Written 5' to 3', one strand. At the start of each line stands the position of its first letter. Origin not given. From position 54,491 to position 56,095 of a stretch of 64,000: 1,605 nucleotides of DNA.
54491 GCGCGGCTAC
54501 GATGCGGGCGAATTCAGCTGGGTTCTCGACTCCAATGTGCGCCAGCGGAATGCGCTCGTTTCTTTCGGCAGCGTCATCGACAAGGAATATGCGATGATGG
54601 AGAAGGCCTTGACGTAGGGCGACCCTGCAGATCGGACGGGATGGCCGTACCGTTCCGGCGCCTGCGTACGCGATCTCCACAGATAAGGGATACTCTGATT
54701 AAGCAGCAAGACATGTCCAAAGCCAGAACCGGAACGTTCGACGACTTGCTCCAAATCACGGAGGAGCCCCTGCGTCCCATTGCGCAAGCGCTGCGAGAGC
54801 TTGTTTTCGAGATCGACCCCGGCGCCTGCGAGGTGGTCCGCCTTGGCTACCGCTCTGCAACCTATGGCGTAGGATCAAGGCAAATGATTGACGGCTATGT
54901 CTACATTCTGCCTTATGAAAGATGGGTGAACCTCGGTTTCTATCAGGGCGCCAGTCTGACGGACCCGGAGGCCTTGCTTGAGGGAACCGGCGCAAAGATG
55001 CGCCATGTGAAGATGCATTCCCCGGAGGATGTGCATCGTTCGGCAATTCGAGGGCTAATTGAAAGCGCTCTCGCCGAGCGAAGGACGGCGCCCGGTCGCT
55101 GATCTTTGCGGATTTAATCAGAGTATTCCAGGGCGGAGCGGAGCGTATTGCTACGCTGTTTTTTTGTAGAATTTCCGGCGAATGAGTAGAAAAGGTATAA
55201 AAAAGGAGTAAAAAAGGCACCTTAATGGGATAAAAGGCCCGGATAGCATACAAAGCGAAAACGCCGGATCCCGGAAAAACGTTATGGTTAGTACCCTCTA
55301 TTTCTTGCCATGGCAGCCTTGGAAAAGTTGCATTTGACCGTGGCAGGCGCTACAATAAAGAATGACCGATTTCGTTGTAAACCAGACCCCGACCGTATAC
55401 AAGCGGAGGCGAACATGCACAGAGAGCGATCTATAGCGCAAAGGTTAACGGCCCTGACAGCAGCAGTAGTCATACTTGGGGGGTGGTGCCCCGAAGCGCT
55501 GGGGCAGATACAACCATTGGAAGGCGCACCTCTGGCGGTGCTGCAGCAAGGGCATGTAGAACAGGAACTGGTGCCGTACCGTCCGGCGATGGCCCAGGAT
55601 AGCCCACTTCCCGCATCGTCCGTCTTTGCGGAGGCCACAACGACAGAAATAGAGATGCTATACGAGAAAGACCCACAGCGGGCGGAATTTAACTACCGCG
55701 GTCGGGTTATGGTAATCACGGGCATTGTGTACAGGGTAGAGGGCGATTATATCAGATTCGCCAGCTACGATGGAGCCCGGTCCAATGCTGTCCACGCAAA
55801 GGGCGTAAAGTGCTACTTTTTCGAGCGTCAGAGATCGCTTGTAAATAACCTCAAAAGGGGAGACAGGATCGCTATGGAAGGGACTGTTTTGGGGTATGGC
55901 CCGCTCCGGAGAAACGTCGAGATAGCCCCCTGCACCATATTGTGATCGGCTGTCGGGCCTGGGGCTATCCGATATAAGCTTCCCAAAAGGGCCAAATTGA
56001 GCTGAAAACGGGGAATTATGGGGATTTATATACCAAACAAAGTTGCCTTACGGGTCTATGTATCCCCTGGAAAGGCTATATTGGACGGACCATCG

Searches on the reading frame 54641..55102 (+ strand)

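Call 91: search_protein_families(library=pfam, proteins=[window:54641-55102:+], max_evalue=0.001)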
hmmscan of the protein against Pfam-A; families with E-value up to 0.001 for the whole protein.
window:54641-55102:+ (153 aa): 1 family
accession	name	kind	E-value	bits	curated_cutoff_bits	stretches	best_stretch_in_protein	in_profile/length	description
PF08818.16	DUF1801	-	1.3e-10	42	27.2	1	45-144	2-85/85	Domain of unknown function (DU1801)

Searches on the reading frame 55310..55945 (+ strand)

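Call 5: search_protein_families(library=pfam, proteins=[window:55310-55945:+], max_evalue=0.01)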
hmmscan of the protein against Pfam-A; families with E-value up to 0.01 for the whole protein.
window:55310-55945:+ (211 aa): 1 family
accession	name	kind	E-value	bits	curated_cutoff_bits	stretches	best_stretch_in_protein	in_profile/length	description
PF12869.13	tRNA_anti-like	-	1.1e-06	28.7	23.5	1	108-196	47-135/146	tRNA_anti-like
